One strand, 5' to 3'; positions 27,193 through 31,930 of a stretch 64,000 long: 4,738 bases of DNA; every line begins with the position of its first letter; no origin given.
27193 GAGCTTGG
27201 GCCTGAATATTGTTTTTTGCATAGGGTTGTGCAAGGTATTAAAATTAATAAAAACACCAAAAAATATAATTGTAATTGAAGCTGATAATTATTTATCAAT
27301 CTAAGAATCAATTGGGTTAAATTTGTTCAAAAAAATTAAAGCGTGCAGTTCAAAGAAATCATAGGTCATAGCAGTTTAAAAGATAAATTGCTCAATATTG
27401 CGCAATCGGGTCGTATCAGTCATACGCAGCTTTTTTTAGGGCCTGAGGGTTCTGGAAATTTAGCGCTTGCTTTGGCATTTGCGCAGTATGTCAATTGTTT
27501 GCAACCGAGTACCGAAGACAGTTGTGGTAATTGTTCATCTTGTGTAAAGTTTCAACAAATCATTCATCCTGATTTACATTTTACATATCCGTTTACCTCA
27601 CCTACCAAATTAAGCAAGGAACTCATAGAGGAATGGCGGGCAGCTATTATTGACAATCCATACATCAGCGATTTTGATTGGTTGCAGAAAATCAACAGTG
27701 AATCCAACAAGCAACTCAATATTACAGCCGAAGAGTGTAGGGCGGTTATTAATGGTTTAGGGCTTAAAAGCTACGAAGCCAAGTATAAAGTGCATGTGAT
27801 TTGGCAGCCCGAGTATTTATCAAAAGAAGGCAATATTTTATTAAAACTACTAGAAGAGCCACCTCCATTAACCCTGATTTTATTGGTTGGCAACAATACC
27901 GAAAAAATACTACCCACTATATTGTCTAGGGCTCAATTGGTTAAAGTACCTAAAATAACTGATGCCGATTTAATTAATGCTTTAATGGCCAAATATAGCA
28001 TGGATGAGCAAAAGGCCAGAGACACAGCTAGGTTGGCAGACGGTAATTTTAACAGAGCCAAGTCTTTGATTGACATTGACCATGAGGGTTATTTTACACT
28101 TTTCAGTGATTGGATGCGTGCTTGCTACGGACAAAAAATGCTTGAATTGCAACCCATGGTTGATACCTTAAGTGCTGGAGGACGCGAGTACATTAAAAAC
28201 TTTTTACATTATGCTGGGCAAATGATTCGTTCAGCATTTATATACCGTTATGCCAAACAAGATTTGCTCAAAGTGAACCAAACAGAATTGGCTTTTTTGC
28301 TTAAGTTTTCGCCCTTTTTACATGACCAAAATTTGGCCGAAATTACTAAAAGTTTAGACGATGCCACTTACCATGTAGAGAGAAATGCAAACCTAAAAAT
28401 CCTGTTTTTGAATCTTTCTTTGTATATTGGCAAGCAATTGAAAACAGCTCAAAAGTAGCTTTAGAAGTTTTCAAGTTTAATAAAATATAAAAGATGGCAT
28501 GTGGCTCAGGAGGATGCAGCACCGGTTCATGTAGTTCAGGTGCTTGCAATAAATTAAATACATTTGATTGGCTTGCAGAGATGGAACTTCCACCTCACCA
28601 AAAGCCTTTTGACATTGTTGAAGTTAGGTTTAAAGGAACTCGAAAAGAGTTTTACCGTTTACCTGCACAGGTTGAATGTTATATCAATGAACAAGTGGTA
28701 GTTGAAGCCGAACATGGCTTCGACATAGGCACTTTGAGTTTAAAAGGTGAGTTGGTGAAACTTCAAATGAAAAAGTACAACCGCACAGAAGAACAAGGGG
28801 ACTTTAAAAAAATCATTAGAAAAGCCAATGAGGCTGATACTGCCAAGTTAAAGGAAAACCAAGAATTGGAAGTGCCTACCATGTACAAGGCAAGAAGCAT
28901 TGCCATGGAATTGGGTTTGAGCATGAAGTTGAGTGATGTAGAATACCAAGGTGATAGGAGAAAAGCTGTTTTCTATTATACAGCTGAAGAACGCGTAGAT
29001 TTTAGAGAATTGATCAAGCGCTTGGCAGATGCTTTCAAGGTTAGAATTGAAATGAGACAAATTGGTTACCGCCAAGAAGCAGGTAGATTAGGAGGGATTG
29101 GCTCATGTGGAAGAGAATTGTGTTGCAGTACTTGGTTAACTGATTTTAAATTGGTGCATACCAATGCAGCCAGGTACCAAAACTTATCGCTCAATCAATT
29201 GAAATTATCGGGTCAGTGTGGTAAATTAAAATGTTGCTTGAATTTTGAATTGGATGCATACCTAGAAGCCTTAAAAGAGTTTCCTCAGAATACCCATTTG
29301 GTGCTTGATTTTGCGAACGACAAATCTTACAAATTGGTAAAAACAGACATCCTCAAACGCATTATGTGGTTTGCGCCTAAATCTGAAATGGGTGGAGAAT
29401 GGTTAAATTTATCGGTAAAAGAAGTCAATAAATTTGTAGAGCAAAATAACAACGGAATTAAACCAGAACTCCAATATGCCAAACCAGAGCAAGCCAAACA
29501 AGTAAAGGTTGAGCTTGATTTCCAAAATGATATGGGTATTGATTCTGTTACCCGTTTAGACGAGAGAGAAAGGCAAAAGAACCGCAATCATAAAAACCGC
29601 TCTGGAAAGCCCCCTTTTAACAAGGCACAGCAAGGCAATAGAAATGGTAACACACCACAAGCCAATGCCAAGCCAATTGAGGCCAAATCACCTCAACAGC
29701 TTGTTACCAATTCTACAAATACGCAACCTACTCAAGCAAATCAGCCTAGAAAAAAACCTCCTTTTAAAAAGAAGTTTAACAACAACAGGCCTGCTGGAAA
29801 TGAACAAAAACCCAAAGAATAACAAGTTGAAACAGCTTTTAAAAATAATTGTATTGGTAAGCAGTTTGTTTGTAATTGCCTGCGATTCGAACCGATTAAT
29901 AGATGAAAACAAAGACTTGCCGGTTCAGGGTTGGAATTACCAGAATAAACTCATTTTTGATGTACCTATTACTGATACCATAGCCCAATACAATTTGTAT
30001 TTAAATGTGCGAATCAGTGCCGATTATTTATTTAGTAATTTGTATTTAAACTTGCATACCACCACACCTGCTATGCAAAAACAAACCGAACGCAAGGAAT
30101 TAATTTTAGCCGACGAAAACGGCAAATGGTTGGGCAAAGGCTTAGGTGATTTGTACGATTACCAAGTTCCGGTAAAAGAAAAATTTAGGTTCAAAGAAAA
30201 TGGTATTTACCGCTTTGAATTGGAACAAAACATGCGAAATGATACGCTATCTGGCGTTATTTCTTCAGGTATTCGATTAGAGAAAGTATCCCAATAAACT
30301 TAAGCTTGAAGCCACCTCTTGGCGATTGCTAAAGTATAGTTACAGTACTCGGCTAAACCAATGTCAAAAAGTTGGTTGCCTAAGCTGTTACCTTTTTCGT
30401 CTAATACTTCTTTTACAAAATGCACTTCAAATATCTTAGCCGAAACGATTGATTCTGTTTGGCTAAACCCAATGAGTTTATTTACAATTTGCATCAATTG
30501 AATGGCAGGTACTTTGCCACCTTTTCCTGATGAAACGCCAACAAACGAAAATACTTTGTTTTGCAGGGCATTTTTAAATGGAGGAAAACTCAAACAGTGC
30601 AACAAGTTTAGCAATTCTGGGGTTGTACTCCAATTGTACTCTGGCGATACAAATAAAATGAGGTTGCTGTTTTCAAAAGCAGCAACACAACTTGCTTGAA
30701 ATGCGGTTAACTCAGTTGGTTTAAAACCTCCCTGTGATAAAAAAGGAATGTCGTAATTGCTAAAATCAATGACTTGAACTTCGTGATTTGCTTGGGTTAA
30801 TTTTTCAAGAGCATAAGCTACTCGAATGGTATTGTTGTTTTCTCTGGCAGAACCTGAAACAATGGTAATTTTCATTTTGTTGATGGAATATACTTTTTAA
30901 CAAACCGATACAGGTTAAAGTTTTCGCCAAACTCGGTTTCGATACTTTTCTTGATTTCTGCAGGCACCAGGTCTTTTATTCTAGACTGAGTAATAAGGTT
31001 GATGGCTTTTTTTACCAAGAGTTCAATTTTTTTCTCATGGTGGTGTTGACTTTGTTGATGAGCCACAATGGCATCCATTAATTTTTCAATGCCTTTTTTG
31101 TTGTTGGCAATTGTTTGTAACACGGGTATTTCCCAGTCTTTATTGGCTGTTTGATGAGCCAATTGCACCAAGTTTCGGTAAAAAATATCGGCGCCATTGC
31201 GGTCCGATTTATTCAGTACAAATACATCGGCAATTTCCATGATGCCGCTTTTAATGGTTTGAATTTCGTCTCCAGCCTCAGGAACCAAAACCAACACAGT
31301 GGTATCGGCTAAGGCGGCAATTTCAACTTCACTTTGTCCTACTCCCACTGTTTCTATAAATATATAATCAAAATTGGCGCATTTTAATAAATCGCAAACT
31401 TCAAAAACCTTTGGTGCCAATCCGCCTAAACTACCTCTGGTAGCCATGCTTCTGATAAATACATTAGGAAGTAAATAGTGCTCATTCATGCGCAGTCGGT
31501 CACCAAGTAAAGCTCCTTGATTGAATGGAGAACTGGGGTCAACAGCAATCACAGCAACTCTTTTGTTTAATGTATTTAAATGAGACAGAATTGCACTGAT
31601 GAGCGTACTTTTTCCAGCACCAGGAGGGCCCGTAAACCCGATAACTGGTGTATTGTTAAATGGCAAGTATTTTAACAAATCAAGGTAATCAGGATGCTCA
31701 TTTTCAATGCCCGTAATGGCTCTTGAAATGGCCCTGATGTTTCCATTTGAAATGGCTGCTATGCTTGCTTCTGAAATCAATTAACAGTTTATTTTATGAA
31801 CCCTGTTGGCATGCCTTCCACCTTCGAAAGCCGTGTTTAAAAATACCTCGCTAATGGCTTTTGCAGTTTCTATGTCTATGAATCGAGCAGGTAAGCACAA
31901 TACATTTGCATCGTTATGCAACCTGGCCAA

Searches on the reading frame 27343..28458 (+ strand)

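Call 71: search_protein_families(library=pfam, proteins=[window:27343-28458:+], max_evalue=0.00001)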
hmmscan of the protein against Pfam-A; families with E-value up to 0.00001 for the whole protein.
window:27343-28458:+ (371 aa): 1 family
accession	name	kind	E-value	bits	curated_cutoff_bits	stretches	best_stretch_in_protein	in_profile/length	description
PF13177.12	DNA_pol3_delta2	-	2.3e-38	132.2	27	1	9-205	2-160/161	DNA polymerase III, delta subunit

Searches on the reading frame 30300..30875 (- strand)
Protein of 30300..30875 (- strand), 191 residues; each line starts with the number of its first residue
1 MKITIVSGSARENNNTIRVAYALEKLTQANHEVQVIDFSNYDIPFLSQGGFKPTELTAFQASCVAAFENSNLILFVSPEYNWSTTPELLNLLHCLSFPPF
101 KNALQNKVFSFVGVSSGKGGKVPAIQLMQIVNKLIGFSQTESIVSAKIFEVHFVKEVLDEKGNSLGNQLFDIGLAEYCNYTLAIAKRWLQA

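Call 72: search_protein_families(library=pfam, proteins=[window:30300-30875:-], max_evalue=0.00001)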
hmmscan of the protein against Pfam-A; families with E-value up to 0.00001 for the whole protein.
window:30300-30875:- (191 aa): 2 families
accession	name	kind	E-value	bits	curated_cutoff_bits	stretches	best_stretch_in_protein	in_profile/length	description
PF03358.20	FMN_red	-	7.8e-23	81.2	24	1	1-136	1-136/152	NADPH-dependent FMN reductase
PF02525.22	Flavodoxin_2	-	1.1e-07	32.3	27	1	1-87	1-95/198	Flavodoxin-like fold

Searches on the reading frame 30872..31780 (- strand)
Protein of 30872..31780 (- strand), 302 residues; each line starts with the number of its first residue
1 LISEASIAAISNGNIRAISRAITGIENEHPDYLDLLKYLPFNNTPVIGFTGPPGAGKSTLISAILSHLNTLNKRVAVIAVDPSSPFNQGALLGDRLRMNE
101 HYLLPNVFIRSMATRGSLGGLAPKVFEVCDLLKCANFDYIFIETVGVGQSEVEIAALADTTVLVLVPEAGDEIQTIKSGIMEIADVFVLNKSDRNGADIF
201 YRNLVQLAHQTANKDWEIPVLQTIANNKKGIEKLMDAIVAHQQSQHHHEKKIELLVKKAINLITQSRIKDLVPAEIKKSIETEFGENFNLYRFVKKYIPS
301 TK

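Call 72: search_protein_families(library=pfam, proteins=[window:30872-31780:-], max_evalue=0.00001)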
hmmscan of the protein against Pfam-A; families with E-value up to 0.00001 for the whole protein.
window:30872-31780:- (302 aa): 3 families
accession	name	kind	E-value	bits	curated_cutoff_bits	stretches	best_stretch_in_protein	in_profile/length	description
PF03308.22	MeaB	-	2.8e-77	259.8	23.1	1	19-248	2-241/273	Methylmalonyl Co-A mutase-associated GTPase MeaB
PF02492.25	cobW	-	3.9e-11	43.3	20.7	1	45-207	1-168/180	CobW/HypB/UreG, nucleotide-binding domain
PF00009.33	GTP_EFTU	-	3.7e-07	30.4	26.5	0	155-243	90-187/188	Elongation factor Tu GTP binding domain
